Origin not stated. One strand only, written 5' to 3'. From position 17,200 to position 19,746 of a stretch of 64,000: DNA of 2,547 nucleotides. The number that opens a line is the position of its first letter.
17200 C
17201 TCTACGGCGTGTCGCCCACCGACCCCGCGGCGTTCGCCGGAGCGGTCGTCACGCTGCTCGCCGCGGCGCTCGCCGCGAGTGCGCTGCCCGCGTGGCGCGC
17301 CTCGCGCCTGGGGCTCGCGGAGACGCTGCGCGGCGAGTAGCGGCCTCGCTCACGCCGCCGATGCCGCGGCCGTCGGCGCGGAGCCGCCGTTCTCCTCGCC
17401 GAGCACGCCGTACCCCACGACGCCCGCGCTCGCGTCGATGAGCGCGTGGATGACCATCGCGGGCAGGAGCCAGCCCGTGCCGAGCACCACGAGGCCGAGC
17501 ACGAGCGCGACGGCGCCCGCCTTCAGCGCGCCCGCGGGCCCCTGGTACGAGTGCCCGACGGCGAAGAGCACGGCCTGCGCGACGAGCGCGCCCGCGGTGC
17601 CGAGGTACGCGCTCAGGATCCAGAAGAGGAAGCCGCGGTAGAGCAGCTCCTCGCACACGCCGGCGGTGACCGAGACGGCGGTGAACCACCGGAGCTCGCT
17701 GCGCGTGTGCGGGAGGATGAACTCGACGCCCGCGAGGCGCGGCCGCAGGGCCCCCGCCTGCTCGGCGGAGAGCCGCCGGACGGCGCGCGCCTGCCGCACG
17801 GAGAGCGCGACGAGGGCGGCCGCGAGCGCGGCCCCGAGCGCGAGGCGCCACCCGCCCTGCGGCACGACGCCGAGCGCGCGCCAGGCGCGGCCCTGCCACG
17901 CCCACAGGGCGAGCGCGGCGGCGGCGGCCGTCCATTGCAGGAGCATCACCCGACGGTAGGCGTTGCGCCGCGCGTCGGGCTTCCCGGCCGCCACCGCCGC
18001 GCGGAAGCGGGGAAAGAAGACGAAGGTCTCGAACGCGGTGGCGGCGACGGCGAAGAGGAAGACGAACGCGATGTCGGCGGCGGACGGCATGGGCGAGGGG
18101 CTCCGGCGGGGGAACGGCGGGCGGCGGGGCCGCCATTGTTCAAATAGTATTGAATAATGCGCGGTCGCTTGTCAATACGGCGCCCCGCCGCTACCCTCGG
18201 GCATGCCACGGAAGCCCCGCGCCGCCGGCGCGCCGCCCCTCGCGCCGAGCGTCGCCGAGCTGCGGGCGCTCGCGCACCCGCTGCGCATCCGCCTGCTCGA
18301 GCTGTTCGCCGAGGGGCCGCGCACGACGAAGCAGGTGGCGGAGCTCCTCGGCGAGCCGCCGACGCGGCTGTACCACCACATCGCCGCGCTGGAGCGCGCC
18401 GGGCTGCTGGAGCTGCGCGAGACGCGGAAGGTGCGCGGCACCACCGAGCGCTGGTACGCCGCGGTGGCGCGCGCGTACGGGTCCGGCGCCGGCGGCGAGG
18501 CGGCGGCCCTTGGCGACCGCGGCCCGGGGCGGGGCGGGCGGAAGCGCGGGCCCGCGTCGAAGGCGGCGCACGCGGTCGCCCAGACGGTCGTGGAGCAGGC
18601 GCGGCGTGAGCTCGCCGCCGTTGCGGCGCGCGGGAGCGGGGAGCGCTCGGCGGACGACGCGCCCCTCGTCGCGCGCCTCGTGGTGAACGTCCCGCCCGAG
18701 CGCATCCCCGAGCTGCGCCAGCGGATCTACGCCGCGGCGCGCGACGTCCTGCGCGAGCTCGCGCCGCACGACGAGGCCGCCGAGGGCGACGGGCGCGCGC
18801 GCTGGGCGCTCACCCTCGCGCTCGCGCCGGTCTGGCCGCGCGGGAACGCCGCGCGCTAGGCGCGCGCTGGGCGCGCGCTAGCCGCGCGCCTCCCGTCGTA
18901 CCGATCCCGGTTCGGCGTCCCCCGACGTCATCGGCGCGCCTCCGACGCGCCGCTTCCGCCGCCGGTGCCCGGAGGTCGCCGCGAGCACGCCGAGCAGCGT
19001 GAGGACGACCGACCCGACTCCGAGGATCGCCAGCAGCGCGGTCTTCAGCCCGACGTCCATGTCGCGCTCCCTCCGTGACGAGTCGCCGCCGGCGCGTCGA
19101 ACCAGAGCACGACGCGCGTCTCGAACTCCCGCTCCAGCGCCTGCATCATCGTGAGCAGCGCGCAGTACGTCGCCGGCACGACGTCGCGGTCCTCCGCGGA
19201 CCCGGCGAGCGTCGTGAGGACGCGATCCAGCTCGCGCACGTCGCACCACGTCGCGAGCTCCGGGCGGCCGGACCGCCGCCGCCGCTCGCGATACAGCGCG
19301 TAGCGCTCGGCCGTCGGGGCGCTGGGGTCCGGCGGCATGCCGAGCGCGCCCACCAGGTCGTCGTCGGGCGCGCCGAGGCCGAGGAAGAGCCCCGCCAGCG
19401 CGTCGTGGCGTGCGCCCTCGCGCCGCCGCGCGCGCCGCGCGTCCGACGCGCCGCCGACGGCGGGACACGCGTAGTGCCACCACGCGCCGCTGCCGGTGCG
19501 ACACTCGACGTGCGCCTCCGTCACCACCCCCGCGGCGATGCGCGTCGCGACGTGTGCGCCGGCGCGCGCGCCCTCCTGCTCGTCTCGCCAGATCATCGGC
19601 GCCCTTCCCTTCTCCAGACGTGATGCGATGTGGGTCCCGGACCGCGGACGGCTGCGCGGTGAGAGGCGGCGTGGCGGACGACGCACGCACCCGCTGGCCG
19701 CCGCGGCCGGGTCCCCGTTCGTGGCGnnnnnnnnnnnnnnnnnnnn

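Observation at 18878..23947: ku-ligD operon continues seamlessly into five unknown ORFs, including a duplicated module of an 'HVECR..WW / ATYxAL..LWF' protein plus a mini-TM peptide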

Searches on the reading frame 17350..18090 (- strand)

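Call 4: search_protein_families(library=pfam, proteins=[window:17350-18090:-], max_evalue=1)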
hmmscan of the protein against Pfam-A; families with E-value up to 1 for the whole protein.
window:17350-18090:- (246 aa): 2 families
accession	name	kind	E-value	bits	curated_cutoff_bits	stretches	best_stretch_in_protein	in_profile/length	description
PF02517.21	Rce1-like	-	1e-17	64.6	22.4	1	133-220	5-92/93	Type II CAAX prenyl endopeptidase Rce1-like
PF15420.11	Abhydrolase_9_N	-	0.51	10.8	27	1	35-162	40-164/208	Alpha/beta-hydrolase family N-terminus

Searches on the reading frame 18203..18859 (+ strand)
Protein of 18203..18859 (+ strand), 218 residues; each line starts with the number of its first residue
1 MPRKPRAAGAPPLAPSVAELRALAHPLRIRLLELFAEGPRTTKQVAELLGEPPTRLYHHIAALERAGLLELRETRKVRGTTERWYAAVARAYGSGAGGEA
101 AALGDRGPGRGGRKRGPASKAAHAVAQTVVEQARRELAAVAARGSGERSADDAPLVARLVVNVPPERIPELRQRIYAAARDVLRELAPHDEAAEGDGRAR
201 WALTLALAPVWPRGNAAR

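Call 4: search_protein_families(library=pfam, proteins=[window:18203-18859:+], max_evalue=1)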
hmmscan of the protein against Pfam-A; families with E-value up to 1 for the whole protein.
window:18203-18859:+ (218 aa): 10 families
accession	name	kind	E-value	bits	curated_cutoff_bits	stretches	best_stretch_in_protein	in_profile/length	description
PF12840.13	HTH_20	-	4.6e-13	49.3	27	1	23-72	1-51/51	Helix-turn-helix domain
PF01022.26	HTH_5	-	2.2e-08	34.3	22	1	26-70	2-46/47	Bacterial regulatory protein, arsR family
PF09339.16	HTH_IclR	-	6.1e-06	26.4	22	1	30-70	7-49/52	IclR helix-turn-helix domain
PF25212.1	HVO_A0114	-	0.00011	22.4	27.6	1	16-76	12-73/84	HVO_A0114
PF01978.25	TrmB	-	0.00045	20.4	25.6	1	33-82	16-59/68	Sugar-specific transcriptional regulator TrmB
PF12802.13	MarR_2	-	0.044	14.4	27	1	29-76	8-57/61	MarR family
PF13412.12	HTH_24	-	0.057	13.4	21.9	1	32-70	10-48/48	Winged helix-turn-helix DNA-binding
PF04055.27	Radical_SAM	-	0.088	13.4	29.5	1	9-95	54-140/166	Radical SAM superfamily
PF03551.20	PadR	-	0.096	13.1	27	1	42-86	16-64/75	Transcriptional regulator PadR-like family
PF06969.22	HemN_C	-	0.14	12.7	24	1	43-75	24-57/67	HemN C-terminal domain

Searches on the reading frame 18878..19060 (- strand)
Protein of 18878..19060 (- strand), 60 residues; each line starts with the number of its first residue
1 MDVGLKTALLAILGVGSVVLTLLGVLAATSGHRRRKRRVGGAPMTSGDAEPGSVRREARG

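Call 4: search_protein_families(library=pfam, proteins=[window:18878-19060:-], max_evalue=1)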
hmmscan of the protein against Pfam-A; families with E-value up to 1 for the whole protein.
window:18878-19060:- (60 aa): 1 family
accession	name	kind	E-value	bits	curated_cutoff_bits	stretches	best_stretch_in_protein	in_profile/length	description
PF13796.11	Sensor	-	0.042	14.3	28.2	1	8-52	24-72/162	Putative sensor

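Call 6: search_protein_families(library=ncbifam, proteins=[window:18878-19060:-], max_evalue=1)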
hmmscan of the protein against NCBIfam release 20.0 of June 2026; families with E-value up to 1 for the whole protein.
window:18878-19060:- (60 aa): 0 families

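Call 7: search_protein_families(library=phrogs, proteins=[window:18878-19060:-], max_evalue=1)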
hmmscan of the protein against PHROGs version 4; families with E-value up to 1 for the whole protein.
window:18878-19060:- (60 aa): 0 families

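Call 8: search_protein_families(library=padloc, proteins=[window:18878-19060:-], max_evalue=1)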
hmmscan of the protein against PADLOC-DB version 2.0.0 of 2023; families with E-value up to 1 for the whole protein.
window:18878-19060:- (60 aa): 0 families

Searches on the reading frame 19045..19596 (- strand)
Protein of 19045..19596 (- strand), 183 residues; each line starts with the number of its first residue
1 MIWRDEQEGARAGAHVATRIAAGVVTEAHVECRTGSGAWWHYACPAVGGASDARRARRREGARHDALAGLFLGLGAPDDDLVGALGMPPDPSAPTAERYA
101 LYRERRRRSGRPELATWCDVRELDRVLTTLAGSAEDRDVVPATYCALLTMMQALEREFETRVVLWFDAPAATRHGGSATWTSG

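Call 4: search_protein_families(library=pfam, proteins=[window:19045-19596:-], max_evalue=1)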
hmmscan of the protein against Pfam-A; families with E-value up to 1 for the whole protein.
window:19045-19596:- (183 aa): 1 family
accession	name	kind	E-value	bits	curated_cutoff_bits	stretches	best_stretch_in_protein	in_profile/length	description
PF08092.16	Toxin_22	-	0.39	11.2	25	1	28-41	16-29/38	Magi peptide toxin family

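Call 6: search_protein_families(library=ncbifam, proteins=[window:19045-19596:-], max_evalue=1)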
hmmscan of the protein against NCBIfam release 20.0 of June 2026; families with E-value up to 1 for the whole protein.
window:19045-19596:- (183 aa): 2 families
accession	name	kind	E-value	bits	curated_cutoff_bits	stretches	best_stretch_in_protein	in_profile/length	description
NF038314.1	epimerase_MslH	equivalog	0.012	14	700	1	90-140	204-254/439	lasso peptide C-terminal Trp epimerase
NF040916.1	MamD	equivalog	0.02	14.1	100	1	9-114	207-306/318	magnetosome protein MamD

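Call 7: search_protein_families(library=phrogs, proteins=[window:19045-19596:-], max_evalue=1)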
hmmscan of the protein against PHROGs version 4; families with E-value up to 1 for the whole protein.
window:19045-19596:- (183 aa): 1 family
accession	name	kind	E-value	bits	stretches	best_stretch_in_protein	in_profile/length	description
phrog_23717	-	unknown function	0.14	13.7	1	109-139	20-50/84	-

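Call 8: search_protein_families(library=padloc, proteins=[window:19045-19596:-], max_evalue=1)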
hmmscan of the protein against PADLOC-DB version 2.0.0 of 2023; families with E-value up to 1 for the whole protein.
window:19045-19596:- (183 aa): 0 families
